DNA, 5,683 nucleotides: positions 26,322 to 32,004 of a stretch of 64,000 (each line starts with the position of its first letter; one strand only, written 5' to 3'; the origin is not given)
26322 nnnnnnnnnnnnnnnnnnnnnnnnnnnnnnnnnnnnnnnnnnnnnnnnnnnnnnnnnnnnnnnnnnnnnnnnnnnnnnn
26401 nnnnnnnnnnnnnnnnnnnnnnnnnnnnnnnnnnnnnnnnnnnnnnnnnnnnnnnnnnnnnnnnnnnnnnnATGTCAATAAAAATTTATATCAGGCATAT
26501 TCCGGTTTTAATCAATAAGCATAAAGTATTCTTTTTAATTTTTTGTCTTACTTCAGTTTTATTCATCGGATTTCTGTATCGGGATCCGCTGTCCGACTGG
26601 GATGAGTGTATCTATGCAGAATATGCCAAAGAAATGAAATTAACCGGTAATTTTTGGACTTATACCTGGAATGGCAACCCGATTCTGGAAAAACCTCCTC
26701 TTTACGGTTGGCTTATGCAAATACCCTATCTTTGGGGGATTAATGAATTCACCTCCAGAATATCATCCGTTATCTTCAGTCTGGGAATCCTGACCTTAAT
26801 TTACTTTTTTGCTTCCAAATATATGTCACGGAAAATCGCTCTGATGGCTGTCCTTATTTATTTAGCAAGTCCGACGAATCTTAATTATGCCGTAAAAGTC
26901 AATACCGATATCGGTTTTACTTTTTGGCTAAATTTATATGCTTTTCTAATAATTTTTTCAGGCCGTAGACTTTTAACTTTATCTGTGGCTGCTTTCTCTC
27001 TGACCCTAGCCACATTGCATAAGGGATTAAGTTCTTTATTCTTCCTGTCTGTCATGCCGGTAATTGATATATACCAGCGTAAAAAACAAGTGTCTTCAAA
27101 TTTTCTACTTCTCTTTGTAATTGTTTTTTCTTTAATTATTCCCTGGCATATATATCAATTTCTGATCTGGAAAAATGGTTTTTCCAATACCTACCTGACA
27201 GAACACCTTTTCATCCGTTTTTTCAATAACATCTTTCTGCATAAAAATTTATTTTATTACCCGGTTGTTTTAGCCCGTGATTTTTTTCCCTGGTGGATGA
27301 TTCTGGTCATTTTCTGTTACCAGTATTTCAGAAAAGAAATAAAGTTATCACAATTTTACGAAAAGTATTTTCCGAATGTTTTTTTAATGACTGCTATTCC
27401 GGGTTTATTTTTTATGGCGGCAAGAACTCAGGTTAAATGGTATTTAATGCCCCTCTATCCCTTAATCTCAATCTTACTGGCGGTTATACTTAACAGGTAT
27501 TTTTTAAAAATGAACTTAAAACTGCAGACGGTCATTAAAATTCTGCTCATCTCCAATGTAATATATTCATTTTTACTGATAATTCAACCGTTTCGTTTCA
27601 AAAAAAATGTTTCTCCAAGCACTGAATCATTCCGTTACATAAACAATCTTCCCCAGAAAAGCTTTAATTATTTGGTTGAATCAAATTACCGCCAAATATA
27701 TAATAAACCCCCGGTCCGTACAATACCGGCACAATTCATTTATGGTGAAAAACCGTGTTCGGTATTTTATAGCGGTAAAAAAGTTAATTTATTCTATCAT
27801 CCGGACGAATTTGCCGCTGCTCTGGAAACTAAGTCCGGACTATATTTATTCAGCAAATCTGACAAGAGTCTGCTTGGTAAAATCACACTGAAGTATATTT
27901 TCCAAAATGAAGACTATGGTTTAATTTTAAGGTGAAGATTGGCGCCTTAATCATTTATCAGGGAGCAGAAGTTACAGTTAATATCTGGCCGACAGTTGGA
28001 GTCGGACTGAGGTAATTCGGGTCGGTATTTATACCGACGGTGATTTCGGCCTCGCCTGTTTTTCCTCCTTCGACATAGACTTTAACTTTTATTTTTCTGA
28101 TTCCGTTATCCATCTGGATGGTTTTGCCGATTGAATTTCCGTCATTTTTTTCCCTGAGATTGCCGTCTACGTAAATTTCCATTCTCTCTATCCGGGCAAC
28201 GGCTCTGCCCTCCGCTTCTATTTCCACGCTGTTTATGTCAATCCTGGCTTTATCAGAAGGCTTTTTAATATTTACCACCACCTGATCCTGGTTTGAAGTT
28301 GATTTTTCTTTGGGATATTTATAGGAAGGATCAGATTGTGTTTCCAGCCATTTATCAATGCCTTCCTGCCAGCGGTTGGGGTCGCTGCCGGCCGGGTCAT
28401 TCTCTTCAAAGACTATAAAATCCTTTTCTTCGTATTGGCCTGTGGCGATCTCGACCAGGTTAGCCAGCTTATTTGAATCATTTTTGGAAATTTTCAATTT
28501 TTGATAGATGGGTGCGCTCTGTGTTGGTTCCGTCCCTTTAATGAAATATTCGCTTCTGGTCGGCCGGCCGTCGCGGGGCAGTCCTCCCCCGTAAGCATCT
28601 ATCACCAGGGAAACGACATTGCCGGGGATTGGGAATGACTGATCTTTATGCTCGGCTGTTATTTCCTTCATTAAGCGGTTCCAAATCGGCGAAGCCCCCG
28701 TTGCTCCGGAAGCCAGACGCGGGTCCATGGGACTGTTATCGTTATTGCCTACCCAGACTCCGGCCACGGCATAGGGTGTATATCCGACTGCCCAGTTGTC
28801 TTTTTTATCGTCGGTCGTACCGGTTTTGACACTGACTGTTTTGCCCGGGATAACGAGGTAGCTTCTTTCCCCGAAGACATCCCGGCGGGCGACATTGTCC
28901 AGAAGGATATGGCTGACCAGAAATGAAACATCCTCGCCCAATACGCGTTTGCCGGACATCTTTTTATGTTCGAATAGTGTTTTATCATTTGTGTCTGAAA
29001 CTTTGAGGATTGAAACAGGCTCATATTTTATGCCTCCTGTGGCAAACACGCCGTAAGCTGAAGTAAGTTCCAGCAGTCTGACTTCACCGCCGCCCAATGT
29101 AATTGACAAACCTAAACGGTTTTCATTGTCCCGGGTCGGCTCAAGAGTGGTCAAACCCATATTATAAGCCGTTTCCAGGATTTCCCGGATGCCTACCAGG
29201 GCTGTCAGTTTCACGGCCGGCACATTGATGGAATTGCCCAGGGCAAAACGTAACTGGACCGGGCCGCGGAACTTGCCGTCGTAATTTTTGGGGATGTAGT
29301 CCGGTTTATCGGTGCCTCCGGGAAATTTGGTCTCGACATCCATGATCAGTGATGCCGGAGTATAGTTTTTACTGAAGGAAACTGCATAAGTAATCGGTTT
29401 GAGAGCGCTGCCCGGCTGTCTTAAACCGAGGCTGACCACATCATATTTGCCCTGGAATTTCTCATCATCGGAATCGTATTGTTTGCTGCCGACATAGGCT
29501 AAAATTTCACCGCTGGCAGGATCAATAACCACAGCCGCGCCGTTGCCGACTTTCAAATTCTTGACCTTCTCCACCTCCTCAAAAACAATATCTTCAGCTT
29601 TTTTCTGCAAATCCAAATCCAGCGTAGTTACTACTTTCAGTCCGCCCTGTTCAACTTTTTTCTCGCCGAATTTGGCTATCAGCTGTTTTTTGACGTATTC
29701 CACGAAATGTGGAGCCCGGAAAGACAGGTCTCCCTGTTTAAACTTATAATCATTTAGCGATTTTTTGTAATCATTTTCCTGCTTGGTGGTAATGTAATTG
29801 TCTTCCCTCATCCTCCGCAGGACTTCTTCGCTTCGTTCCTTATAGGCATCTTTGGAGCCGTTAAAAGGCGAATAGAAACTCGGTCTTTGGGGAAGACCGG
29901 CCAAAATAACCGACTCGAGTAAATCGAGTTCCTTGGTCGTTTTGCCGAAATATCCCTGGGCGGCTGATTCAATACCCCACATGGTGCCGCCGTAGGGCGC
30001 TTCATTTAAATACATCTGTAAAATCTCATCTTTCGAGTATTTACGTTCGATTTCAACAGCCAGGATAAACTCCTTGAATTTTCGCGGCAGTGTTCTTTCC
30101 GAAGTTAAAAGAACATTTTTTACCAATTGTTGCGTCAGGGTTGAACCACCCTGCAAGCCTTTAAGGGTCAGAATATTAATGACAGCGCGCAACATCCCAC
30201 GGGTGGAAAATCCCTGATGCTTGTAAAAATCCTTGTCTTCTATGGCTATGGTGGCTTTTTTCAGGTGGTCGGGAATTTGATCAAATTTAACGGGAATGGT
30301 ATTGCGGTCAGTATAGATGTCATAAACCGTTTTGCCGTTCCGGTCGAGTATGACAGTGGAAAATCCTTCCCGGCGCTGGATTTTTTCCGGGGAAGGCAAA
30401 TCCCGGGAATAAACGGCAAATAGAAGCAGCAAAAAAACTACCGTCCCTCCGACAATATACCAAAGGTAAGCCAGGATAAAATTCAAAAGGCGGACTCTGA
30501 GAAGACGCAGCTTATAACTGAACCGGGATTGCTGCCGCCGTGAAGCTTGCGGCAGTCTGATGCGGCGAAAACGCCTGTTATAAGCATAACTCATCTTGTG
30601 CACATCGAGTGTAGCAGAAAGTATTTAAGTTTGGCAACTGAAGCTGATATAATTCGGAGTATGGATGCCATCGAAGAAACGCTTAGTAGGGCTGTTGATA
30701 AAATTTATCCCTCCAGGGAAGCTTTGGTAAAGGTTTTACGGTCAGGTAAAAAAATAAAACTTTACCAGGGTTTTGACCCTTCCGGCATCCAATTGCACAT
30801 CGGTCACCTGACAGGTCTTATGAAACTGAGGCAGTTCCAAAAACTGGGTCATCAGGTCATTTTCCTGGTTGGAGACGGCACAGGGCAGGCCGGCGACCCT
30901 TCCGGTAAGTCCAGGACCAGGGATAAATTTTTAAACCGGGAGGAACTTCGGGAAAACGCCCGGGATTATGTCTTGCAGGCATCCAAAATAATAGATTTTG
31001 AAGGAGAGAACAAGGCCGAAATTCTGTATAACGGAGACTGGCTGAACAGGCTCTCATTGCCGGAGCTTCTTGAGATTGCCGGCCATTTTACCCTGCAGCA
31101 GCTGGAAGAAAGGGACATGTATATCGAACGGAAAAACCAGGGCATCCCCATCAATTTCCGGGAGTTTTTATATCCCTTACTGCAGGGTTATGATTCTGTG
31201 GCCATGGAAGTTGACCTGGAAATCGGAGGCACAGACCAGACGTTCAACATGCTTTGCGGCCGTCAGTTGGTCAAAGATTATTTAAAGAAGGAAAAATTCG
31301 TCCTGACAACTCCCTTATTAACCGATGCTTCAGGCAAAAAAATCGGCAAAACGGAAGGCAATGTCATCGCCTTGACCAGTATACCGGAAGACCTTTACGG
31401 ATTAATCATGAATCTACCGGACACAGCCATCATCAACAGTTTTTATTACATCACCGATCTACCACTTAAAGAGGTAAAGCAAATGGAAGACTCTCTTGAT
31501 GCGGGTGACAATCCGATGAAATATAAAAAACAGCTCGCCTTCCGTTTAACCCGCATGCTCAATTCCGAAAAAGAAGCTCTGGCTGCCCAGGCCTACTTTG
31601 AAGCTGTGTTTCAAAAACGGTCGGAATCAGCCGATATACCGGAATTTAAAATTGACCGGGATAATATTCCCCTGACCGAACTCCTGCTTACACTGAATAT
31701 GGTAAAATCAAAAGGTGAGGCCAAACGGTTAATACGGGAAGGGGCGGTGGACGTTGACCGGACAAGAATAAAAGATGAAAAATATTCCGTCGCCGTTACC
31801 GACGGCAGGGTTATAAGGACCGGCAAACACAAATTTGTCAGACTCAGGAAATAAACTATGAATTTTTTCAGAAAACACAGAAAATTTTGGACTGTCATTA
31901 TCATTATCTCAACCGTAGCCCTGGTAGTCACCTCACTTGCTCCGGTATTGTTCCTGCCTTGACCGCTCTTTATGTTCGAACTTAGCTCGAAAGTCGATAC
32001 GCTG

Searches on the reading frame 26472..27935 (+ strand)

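Call 41: search_protein_families(library=pfam, proteins=[window:26472-27935:+], max_evalue=0.00001)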
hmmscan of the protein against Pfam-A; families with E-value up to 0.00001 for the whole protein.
window:26472-27935:+ (487 aa): 1 family
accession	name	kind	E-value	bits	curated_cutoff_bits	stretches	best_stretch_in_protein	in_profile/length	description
PF13231.12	PMT_2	-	2.5e-10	41.2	26.1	1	74-227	2-159/160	Dolichyl-phosphate-mannose-protein mannosyltransferase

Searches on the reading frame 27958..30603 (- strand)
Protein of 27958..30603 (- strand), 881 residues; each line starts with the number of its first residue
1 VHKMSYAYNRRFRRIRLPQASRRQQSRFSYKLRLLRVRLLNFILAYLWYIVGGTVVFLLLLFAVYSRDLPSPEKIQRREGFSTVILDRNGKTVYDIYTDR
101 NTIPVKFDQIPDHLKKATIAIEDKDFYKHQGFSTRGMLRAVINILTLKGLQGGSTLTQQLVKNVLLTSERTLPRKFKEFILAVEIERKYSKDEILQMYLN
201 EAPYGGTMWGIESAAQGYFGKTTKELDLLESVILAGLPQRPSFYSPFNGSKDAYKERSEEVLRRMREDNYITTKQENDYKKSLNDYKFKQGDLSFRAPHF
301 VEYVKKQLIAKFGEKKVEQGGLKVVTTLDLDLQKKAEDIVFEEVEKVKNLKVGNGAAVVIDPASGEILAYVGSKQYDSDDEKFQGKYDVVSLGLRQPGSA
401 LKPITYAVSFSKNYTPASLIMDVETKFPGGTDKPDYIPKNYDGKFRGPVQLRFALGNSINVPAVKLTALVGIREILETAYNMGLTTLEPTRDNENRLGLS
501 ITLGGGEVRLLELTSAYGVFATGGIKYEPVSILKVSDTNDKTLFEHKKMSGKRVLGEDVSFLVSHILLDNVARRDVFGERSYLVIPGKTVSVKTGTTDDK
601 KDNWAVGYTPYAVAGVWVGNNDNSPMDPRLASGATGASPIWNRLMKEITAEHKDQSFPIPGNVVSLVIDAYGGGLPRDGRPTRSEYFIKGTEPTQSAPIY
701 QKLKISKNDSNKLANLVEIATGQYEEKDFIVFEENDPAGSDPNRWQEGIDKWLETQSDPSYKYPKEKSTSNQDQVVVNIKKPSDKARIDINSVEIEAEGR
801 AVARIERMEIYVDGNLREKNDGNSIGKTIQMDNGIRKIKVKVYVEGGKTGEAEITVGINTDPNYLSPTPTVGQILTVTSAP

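Call 41: search_protein_families(library=pfam, proteins=[window:27958-30603:-], max_evalue=0.00001)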
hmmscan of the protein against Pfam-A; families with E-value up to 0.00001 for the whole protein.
window:27958-30603:- (881 aa): 2 families
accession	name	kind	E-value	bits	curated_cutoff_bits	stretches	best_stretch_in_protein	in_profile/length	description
PF00912.28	Transgly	-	3e-60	203.1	27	1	90-265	2-177/178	Transglycosylase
PF00905.27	Transpeptidase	-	1.2e-19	71.1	22.1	1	355-645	1-298/299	Penicillin binding protein transpeptidase domain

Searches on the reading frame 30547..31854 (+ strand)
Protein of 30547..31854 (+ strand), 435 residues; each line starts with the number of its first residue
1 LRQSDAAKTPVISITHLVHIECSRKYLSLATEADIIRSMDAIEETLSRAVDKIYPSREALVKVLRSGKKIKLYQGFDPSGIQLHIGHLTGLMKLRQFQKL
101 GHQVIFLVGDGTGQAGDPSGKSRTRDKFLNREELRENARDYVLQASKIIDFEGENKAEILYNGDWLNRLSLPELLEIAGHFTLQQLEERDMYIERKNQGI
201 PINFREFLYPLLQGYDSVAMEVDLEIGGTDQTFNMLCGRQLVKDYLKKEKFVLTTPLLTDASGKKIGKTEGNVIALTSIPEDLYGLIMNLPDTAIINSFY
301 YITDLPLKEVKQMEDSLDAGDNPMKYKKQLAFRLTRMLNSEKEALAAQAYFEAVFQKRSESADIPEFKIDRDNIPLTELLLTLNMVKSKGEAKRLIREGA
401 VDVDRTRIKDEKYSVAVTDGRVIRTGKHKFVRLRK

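Call 41: search_protein_families(library=pfam, proteins=[window:30547-31854:+], max_evalue=0.00001)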
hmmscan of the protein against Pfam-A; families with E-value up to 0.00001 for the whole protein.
window:30547-31854:+ (435 aa): 3 families
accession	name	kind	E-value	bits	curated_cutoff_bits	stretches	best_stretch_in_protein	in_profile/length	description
PF00579.31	tRNA-synt_1b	-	7.8e-63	212.9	21.1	1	67-356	3-292/292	tRNA synthetases class I (W and Y)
PF22421.1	SYY_C-terminal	-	1.4e-09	38.2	27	1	362-431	7-81/83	Tyrosine--tRNA ligase SYY-like C-terminal domain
PF01479.30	S4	-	4.5e-06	26.7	22.8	1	379-419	6-46/48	S4 domain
